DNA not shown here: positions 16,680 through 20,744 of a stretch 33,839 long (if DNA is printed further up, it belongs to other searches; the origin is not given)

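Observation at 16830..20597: UvrA-like protein with both ABC modules and UvrA-type zinc modules, plus an extra Cys-module-bearing C-terminal region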

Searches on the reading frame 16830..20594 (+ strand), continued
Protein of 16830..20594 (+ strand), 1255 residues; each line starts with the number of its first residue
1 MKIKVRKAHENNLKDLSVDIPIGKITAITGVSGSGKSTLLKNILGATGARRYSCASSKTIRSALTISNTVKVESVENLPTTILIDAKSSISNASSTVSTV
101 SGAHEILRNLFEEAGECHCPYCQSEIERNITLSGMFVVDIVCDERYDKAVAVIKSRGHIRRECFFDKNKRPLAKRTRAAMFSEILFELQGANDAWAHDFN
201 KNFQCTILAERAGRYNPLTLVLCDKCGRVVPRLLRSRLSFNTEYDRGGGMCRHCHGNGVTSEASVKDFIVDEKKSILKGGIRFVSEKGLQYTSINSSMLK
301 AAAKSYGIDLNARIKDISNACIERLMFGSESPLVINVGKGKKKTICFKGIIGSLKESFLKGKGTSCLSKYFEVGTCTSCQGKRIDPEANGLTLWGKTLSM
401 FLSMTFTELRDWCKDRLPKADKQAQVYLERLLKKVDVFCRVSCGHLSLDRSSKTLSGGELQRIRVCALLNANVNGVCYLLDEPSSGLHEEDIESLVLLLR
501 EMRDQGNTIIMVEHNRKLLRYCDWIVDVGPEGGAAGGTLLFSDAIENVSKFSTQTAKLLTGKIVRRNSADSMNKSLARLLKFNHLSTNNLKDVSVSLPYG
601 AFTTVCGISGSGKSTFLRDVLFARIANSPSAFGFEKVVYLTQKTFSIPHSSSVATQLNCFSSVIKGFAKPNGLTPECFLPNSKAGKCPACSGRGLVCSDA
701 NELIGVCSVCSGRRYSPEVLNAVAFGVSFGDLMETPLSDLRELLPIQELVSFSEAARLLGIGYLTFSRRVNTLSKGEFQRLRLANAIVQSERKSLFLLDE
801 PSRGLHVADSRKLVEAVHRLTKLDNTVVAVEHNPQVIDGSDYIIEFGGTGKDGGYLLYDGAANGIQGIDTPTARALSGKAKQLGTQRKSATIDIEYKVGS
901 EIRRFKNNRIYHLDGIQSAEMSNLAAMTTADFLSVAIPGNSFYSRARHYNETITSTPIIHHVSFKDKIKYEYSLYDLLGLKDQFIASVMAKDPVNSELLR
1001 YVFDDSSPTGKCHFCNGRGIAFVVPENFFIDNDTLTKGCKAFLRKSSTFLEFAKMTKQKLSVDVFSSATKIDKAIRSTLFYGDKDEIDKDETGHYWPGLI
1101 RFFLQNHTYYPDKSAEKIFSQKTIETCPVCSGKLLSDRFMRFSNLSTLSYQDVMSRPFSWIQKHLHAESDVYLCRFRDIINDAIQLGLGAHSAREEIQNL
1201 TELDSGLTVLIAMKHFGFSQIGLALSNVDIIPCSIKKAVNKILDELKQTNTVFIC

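Call 9: find_encoding_contigs(protein=P0002, flank=10000, max_places=3)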
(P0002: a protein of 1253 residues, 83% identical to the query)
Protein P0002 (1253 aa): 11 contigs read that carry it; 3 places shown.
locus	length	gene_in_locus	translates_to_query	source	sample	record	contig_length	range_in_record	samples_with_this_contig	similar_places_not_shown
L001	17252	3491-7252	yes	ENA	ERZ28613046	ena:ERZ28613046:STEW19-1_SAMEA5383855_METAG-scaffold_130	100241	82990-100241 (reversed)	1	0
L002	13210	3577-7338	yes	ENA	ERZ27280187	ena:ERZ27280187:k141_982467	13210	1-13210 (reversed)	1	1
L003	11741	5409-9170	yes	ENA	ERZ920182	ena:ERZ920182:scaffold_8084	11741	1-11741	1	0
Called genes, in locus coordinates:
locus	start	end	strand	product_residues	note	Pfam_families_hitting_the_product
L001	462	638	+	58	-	-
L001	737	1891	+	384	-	PF04055:Radical_SAM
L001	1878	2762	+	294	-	PF04055:Radical_SAM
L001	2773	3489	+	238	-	PF13489:Methyltransf_23 (weak), PF03602:Cons_hypoth95 (weak), PF05175:MTS, PF07021:MetW (weak), PF02353:CMAS, PF08241:Methyltransf_11 (weak), PF13649:Methyltransf_25, PF13847:Methyltransf_31, +1 more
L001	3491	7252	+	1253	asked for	PF00005:ABC_tran (weak), PF02463:SMC_N (faint), PF03193:RsgA_GTPase (faint), PF13304:AAA_21 (faint), PF13401:AAA_22 (faint), PF13555:AAA_29 (faint), PF17755:UvrA_DNA-bind, PF00005:ABC_tran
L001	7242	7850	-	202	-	-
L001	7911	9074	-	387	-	PF04055:Radical_SAM, PF13353:Fer4_12 (faint)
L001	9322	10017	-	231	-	-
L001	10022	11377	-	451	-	PF13175:AAA_15 (faint), PF13304:AAA_21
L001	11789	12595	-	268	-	PF01636:APH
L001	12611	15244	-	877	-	PF00171:Aldedh, PF00465:Fe-ADH, PF13685:Fe-ADH_2, PF25137:ADH_Fe_C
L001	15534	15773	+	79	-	-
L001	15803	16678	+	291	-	PF02749:QRPTase_N, PF01729:QRPTase_C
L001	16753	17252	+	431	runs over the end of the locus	PF07690:MFS_1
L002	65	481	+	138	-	-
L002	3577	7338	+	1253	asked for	PF00005:ABC_tran (weak), PF02463:SMC_N (faint), PF03193:RsgA_GTPase (faint), PF13304:AAA_21 (faint), PF13401:AAA_22 (faint), PF13555:AAA_29 (faint), PF17755:UvrA_DNA-bind, PF00005:ABC_tran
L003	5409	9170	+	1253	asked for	PF00005:ABC_tran (weak), PF02463:SMC_N (faint), PF03193:RsgA_GTPase (faint), PF13304:AAA_21 (faint), PF13401:AAA_22 (faint), PF13555:AAA_29 (faint), PF17755:UvrA_DNA-bind, PF00005:ABC_tran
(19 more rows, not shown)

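Call 10: find_encoding_contigs(protein=P0075, flank=10000, max_places=2)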
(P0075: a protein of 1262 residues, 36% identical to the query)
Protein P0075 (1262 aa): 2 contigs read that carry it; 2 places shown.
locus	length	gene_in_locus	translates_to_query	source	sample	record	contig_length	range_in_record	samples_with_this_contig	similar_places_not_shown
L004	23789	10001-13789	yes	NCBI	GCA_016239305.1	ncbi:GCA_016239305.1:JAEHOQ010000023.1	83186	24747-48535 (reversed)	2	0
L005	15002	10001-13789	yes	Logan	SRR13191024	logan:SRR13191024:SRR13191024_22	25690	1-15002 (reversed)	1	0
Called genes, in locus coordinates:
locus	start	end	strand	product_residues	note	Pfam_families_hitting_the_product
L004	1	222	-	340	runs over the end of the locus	PF00710:Asparaginase, PF17763:Asparaginase_C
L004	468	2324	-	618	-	PF01343:Peptidase_S49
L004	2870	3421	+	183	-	PF00881:Nitroreductase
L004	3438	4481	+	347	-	PF00586:AIRS, PF02769:AIRS_C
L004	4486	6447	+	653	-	PF01751:Toprim, PF01131:Topoisom_bac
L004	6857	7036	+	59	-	-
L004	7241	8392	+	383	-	PF04055:Radical_SAM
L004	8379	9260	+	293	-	PF04055:Radical_SAM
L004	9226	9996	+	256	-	PF05185:PRMT5 (faint), PF02475:TRM5-TYW2_MTfase, PF05175:MTS, PF03602:Cons_hypoth95 (weak), PF13847:Methyltransf_31 (weak), PF09445:Methyltransf_15, PF13649:Methyltransf_25 (weak)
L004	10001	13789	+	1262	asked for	PF00005:ABC_tran (weak), PF00931:NB-ARC (faint), PF02463:SMC_N (faint), PF02492:cobW (faint), PF03193:RsgA_GTPase (faint), PF13304:AAA_21 (faint), PF17755:UvrA_DNA-bind, PF00005:ABC_tran, +2 more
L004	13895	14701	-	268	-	PF03372:Exo_endo_phos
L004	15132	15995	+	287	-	PF00126:HTH_1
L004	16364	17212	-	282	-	PF01842:ACT, PF00551:Formyl_trans_N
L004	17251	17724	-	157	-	PF17775:YchJ_M-like, PF02810:SEC-C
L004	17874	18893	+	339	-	PF00072:Response_reg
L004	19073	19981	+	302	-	PF00483:NTP_transferase, PF12804:NTP_transf_3 (faint)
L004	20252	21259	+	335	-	PF00106:adh_short (faint), PF01073:3Beta_HSD, PF01370:Epimerase, PF02719:Polysacc_synt_2, PF04321:RmlD_sub_bind, PF07993:NAD_binding_4 (faint), PF13460:NAD_binding_10 (faint), PF16363:GDP_Man_Dehyd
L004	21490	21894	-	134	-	PF22470:Histone_HNS_N, PF00816:Histone_HNS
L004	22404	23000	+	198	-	PF00265:TK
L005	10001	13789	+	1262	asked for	PF00005:ABC_tran (weak), PF00931:NB-ARC (faint), PF02463:SMC_N (faint), PF02492:cobW (faint), PF03193:RsgA_GTPase (faint), PF13304:AAA_21 (faint), PF17755:UvrA_DNA-bind, PF00005:ABC_tran, +2 more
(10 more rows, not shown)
